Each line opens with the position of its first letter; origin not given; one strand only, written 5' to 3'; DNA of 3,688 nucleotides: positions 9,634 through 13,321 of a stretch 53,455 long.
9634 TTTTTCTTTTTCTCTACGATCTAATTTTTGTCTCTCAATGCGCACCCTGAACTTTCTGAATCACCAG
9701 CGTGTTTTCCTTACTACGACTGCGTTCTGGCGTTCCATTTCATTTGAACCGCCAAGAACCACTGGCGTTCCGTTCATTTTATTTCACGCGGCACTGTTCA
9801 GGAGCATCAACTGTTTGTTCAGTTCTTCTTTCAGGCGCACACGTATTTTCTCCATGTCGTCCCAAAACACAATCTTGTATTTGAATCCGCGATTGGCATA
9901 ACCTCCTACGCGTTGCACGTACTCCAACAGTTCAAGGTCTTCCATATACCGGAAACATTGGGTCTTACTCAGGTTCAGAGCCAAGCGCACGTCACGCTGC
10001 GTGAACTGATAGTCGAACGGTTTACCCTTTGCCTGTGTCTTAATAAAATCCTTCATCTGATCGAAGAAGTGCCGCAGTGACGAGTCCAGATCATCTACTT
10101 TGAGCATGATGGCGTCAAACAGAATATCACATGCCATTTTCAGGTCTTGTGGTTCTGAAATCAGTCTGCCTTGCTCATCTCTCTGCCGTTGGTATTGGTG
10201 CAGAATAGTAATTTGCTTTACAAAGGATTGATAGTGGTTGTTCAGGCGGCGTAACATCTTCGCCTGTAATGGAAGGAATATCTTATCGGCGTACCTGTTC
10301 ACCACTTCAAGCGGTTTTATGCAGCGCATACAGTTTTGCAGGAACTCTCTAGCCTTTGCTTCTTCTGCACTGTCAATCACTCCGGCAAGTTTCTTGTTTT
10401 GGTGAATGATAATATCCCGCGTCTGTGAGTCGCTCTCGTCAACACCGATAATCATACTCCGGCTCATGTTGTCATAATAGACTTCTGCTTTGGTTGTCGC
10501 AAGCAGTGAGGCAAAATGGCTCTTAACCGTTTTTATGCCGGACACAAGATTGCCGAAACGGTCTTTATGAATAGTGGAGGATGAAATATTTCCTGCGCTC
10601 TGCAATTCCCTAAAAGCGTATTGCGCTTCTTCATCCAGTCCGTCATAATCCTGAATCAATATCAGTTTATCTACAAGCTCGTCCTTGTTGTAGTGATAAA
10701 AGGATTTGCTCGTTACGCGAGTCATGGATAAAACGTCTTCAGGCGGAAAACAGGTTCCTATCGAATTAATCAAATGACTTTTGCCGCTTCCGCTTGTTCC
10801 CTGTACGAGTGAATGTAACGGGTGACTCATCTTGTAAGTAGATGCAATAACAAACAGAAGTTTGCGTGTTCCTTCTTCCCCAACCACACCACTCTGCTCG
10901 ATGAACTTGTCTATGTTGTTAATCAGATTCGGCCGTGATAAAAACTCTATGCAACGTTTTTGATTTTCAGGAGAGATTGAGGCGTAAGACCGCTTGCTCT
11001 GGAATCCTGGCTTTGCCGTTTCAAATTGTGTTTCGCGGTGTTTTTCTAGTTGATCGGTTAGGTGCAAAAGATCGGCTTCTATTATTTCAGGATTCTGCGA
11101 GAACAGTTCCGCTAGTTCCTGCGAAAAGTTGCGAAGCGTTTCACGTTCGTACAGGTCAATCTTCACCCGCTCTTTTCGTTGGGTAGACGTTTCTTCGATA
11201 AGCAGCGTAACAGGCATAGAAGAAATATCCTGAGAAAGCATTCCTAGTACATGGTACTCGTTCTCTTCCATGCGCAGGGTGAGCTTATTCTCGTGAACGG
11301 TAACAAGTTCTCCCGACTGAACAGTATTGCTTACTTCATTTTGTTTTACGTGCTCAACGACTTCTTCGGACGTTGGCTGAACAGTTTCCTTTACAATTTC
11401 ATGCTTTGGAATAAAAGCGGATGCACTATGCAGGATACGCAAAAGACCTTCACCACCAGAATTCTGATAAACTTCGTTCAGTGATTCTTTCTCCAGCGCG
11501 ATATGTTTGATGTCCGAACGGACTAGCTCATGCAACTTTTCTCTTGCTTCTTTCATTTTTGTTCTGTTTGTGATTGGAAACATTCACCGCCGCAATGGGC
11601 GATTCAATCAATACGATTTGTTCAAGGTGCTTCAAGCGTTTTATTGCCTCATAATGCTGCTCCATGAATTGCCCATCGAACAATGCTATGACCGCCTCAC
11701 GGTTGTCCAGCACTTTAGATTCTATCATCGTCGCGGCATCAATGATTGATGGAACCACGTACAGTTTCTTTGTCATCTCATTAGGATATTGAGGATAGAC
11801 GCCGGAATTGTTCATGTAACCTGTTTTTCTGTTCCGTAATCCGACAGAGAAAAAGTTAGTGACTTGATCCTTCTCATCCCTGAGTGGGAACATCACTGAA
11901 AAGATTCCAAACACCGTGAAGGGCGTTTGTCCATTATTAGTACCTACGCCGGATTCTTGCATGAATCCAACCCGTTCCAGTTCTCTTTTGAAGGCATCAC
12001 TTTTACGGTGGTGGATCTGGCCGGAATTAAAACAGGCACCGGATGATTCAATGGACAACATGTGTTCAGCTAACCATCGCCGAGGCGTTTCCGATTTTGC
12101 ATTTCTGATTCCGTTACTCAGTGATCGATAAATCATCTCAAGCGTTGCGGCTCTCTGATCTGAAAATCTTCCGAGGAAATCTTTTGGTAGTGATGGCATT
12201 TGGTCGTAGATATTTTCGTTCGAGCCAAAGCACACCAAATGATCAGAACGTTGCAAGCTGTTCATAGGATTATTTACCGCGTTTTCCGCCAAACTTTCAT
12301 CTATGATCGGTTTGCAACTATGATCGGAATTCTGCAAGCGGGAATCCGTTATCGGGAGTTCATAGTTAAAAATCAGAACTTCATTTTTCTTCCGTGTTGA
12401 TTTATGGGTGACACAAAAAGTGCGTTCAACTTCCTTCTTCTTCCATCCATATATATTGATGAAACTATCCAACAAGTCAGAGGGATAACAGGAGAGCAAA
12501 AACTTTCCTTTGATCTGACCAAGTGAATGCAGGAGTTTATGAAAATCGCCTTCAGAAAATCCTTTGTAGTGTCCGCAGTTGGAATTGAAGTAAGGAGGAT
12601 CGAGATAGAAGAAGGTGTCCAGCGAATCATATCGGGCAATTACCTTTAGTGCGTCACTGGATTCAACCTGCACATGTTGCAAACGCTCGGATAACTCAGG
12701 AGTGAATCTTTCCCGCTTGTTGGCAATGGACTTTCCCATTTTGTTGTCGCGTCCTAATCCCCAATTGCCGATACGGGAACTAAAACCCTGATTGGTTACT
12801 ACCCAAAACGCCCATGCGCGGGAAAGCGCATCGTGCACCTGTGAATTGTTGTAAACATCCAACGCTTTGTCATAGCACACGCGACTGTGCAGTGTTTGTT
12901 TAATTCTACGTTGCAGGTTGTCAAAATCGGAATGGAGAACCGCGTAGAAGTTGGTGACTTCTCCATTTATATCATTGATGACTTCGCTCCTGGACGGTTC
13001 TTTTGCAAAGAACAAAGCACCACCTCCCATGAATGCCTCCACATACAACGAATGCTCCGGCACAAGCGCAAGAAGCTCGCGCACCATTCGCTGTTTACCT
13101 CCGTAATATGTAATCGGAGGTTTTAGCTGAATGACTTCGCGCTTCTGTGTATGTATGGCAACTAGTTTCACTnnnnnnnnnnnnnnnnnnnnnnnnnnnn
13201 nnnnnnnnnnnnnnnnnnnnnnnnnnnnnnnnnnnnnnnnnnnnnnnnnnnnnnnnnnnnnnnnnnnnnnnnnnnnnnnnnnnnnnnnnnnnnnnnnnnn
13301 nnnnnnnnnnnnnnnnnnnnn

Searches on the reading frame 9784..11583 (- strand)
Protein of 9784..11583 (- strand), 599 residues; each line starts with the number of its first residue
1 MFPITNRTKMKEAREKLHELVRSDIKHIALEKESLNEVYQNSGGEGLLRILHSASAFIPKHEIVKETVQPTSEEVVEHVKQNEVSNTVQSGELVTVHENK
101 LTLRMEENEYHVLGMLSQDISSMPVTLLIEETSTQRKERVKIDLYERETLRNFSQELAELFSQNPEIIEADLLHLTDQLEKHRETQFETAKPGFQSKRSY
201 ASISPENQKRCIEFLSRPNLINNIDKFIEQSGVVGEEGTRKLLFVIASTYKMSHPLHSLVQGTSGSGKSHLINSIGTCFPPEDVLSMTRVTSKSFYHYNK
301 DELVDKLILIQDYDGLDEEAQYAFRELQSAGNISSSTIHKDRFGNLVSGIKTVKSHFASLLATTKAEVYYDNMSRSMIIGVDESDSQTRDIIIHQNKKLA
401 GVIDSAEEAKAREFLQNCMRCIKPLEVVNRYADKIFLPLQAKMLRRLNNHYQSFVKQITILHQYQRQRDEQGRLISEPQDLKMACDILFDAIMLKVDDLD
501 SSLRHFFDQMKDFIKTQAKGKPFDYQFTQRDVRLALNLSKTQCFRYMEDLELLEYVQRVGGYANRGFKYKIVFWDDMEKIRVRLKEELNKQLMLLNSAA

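Call 4: search_protein_families(library=pfam, proteins=[window:9784-11583:-], max_evalue=0.01)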
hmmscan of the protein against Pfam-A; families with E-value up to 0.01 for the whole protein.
window:9784-11583:- (599 aa): 1 family
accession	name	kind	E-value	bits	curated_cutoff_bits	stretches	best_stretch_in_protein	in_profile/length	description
PF13401.12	AAA_22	-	0.008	16.9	27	0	254-285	4-37/130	AAA domain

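Call 5: search_protein_families(library=padloc, proteins=[window:9784-11583:-], max_evalue=0.01)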
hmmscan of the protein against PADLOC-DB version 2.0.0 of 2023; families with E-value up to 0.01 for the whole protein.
window:9784-11583:- (599 aa): 1 family
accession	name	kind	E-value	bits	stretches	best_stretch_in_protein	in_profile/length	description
PDLC04140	mad8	-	0.0025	15.4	1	249-275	21-47/314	mads_8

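Call 9: search_protein_families(library=ncbifam, proteins=[window:9784-11583:-], max_evalue=0.01)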
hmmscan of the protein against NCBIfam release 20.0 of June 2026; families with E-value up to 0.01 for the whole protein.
window:9784-11583:- (599 aa): 2 families
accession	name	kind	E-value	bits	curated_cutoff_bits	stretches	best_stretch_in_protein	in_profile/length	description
TIGR03608.1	L_ocin_972_ABC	subfamily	0.0056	16.2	254.85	0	260-282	29-51/206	putative bacteriocin export ABC transporter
TIGR01900.1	dapE-gram_pos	equivalog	0.0071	15.3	304.2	0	64-172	37-147/351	succinyl-diaminopimelate desuccinylase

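Call 100: search_protein_families(library=phrogs, proteins=[window:9784-11583:-], max_evalue=0.001)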
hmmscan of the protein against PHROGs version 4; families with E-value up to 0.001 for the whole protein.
window:9784-11583:- (599 aa): 1 family
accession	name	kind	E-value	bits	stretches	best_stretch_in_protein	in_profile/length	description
phrog_12057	-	unknown function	3.3e-08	33.7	1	217-421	10-214/493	-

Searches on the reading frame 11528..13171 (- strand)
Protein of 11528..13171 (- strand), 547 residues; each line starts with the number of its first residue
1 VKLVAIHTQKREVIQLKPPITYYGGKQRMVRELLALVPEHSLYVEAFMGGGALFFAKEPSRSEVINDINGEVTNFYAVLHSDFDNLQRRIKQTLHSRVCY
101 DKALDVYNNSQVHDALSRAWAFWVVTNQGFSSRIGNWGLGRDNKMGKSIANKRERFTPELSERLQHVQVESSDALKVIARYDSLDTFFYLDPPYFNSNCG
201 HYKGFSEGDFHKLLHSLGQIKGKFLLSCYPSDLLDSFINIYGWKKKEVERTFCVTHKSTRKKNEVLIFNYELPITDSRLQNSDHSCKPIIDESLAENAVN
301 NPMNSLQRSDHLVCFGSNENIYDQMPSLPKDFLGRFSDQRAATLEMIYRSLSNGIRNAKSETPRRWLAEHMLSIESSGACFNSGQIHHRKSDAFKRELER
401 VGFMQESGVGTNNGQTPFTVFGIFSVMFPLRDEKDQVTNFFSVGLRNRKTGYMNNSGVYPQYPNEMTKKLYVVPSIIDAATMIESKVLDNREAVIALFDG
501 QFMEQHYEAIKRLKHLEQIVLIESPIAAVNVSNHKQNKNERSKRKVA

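Call 4: search_protein_families(library=pfam, proteins=[window:11528-13171:-], max_evalue=0.01)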
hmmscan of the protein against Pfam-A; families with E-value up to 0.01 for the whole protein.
window:11528-13171:- (547 aa): 1 family
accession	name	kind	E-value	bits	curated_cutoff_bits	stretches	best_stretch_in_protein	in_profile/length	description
PF02086.21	MethyltransfD12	-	7.4e-22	78.7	22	1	22-248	1-249/253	D12 class N6 adenine-specific DNA methyltransferase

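Call 5: search_protein_families(library=padloc, proteins=[window:11528-13171:-], max_evalue=0.01)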
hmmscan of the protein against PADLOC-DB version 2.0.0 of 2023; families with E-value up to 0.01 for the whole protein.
window:11528-13171:- (547 aa): 19 families
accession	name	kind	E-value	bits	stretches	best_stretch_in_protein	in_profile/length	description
PDLC03244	MTase_II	-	9.3e-31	105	1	20-271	31-286/295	Type II methyltransferase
PDLC03253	MTase_II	-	1.2e-29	101.8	1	15-269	2-252/253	Type II methyltransferase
PDLC03247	MTase_II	-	4e-29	99.7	1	16-280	2-275/282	Type II methyltransferase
PDLC03294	MTase_II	-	6.7e-27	92.8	1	15-270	3-271/272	Type II methyltransferase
PDLC04018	PD-Lambda-5_B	-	1.3e-19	68.6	1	17-281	5-282/291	-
PDLC03735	oMTase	-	2.4e-16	58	1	16-271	7-283/284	orphan methyltransferase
PDLC03717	oMTase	-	1.7e-13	48.6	1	16-215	2-204/285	orphan methyltransferase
PDLC03261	MTase_II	-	3.6e-13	46.7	1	17-210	25-220/643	Type II methyltransferase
PDLC03729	oMTase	-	4.2e-13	47.4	1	16-217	4-213/275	orphan methyltransferase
PDLC03383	MTase_II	-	1.4e-11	42.4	1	13-81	15-83/318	Type II methyltransferase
PDLC03349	MTase_II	-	2.8e-10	37.8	1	19-82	8-74/374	Type II methyltransferase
PDLC03358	MTase_II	-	9.7e-09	32.9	1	17-228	5-235/301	Type II methyltransferase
PDLC03266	MTase_II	-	6.5e-08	30.3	1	16-256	14-267/285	Type II methyltransferase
PDLC03722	oMTase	-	1.2e-07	29.8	1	20-227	5-210/259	orphan methyltransferase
PDLC03287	MTase_II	-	1.6e-07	28.6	1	12-270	359-641/646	Type II methyltransferase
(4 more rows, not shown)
